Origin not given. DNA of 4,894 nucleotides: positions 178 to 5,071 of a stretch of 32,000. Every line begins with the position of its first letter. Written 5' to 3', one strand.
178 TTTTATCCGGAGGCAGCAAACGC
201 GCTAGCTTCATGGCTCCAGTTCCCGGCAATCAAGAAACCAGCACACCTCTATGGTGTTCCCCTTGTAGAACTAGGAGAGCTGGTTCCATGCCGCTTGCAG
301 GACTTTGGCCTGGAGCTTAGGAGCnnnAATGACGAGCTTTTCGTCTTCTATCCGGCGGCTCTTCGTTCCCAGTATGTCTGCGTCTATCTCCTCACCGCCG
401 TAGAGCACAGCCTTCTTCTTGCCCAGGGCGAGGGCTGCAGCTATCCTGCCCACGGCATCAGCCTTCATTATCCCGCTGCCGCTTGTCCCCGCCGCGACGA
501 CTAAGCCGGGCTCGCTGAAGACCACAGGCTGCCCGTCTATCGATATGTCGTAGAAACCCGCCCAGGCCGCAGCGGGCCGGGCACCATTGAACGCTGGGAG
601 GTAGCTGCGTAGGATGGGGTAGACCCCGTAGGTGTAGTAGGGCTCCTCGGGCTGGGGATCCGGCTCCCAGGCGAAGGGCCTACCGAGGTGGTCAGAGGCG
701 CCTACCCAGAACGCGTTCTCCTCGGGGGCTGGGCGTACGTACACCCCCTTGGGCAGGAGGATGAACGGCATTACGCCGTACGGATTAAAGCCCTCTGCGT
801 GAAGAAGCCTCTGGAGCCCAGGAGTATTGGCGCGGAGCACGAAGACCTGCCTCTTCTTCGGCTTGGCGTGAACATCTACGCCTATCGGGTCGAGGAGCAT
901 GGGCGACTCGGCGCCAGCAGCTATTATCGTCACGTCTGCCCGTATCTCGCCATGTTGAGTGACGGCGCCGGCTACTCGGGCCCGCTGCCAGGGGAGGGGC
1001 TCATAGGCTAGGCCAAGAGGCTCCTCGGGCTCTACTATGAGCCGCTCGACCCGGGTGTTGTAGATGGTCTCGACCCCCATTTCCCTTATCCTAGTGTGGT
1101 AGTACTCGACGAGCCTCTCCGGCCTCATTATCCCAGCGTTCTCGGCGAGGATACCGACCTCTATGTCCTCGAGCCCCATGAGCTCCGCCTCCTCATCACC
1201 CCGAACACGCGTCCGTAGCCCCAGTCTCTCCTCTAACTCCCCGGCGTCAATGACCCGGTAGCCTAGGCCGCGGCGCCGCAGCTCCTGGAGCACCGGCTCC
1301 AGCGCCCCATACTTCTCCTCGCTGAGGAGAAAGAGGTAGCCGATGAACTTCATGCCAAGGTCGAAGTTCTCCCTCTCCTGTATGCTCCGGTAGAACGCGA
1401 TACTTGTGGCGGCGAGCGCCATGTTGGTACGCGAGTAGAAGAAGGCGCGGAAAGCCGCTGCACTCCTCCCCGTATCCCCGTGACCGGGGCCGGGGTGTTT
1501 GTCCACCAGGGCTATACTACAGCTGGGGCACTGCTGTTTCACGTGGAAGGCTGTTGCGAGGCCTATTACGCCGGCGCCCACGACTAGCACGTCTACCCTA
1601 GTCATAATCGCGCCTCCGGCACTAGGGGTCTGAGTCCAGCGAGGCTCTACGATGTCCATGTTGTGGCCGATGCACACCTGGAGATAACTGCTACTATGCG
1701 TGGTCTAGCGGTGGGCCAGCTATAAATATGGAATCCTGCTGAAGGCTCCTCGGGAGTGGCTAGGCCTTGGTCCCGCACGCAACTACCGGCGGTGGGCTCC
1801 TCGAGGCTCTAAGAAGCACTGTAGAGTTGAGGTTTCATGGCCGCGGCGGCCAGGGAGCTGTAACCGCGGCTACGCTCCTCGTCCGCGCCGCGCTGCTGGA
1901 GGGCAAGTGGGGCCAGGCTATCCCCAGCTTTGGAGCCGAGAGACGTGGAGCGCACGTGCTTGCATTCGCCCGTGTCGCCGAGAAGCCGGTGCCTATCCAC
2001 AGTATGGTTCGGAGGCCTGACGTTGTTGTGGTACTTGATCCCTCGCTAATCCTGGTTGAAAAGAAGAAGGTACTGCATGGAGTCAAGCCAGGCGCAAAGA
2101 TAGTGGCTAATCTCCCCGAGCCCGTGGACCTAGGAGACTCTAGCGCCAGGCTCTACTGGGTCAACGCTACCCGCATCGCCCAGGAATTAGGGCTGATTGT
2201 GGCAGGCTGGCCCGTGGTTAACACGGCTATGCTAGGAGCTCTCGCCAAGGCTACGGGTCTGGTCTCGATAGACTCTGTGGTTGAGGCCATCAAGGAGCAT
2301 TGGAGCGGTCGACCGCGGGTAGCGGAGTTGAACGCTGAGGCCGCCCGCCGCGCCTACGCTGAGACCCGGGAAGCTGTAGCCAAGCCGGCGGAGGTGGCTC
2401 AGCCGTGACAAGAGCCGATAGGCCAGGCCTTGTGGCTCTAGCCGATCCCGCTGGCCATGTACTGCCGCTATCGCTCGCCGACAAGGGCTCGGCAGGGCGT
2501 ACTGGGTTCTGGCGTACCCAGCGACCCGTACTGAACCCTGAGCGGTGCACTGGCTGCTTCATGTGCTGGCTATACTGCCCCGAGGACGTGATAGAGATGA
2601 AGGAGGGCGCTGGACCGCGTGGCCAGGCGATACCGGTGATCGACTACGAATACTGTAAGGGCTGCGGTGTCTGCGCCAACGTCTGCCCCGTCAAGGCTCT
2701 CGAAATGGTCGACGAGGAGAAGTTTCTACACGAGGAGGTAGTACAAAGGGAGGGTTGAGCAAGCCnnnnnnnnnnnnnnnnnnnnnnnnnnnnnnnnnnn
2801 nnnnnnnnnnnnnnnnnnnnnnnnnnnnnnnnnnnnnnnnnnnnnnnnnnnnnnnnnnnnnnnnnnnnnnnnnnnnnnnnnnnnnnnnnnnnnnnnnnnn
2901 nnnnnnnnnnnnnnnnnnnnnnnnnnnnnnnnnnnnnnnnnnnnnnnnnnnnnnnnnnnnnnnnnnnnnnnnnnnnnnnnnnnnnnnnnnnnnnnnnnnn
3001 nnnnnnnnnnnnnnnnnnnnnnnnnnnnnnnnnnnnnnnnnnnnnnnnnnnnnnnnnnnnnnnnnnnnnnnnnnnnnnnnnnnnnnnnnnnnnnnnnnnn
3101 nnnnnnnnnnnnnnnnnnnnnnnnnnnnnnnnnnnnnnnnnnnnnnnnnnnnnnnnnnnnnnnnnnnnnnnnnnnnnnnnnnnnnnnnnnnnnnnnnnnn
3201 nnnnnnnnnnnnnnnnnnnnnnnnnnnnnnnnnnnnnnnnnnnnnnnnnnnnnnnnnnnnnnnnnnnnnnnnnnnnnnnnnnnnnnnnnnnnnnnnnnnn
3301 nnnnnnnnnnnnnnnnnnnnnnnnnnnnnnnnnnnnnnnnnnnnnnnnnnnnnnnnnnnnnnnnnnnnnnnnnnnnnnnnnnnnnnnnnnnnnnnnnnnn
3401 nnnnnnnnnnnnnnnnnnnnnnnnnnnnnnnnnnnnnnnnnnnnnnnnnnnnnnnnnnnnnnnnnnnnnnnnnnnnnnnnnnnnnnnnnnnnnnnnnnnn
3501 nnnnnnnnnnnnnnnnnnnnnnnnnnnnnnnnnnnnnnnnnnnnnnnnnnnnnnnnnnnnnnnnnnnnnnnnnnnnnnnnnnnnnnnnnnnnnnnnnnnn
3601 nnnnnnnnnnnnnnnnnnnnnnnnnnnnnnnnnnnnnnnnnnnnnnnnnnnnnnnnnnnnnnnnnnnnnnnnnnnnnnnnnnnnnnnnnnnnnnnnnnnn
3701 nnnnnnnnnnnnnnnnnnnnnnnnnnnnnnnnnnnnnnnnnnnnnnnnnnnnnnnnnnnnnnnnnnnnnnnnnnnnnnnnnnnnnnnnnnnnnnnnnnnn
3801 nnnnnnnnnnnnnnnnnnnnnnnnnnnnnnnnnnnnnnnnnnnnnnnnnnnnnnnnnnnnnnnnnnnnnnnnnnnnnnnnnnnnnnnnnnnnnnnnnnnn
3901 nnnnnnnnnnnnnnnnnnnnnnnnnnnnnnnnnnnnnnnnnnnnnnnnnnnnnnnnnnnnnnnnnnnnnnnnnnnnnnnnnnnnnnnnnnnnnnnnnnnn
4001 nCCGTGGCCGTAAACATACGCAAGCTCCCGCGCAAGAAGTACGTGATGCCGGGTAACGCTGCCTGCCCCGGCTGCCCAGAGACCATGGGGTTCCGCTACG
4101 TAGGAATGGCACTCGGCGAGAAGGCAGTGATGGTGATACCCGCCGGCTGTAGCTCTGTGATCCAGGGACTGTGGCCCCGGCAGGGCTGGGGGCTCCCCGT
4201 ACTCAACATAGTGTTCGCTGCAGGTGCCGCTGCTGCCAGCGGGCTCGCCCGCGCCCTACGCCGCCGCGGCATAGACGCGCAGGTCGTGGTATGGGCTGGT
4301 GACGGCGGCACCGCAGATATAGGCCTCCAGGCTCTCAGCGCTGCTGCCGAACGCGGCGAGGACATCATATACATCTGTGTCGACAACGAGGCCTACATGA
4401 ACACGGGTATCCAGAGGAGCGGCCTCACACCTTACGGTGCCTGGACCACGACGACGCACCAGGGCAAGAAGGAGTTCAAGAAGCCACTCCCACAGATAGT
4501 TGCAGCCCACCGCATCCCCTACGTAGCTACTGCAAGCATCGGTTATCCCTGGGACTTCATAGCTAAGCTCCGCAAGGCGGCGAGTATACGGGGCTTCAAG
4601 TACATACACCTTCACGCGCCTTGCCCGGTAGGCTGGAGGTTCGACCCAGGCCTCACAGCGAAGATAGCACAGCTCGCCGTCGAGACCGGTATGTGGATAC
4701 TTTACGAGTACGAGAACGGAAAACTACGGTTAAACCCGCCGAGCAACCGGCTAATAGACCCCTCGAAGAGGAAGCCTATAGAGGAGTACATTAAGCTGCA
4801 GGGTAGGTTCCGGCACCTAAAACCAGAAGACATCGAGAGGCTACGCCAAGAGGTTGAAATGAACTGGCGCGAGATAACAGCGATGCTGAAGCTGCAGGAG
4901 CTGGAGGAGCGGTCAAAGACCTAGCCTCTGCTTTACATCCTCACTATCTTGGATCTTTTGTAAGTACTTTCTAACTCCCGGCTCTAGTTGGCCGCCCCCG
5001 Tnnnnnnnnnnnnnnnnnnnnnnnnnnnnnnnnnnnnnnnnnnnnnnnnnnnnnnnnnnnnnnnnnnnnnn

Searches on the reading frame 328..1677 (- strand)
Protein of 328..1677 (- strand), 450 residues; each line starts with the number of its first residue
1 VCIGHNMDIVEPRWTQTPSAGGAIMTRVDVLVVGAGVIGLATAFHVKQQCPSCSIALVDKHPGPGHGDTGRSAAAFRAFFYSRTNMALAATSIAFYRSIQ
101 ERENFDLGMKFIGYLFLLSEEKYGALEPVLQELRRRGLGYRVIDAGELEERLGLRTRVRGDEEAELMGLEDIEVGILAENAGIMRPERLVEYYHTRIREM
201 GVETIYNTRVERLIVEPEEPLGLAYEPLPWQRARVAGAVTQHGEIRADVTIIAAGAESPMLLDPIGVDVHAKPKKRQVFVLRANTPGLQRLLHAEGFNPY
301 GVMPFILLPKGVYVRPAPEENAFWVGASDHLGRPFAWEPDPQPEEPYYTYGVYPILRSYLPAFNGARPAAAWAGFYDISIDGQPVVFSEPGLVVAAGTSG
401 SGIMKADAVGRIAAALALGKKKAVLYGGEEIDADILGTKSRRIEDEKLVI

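Call 64: search_protein_families(library=pfam, proteins=[window:328-1677:-], max_evalue=0.001)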
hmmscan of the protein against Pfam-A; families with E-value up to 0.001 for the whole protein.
window:328-1677:- (450 aa): 3 families
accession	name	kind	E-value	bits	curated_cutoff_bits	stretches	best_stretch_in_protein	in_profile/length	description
PF01266.30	DAO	-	8.5e-53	180.5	27.9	1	29-416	1-353/353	FAD dependent oxidoreductase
PF07992.20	Pyr_redox_2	-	9.6e-05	22.4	26.1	0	173-268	167-250/291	Pyridine nucleotide-disulphide oxidoreductase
PF13450.12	NAD_binding_8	-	0.00012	22.7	21.9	1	32-65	1-32/68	NAD(P)-binding Rossmann-like domain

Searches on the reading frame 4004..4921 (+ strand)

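Call 64: search_protein_families(library=pfam, proteins=[window:4004-4921:+], max_evalue=0.001)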
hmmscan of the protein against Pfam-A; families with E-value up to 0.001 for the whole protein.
window:4004-4921:+ (306 aa): 1 family
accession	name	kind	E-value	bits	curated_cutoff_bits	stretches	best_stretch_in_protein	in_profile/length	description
PF02775.26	TPP_enzyme_C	-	1.8e-18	67.2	21.9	1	62-202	21-150/151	Thiamine pyrophosphate enzyme, C-terminal TPP binding domain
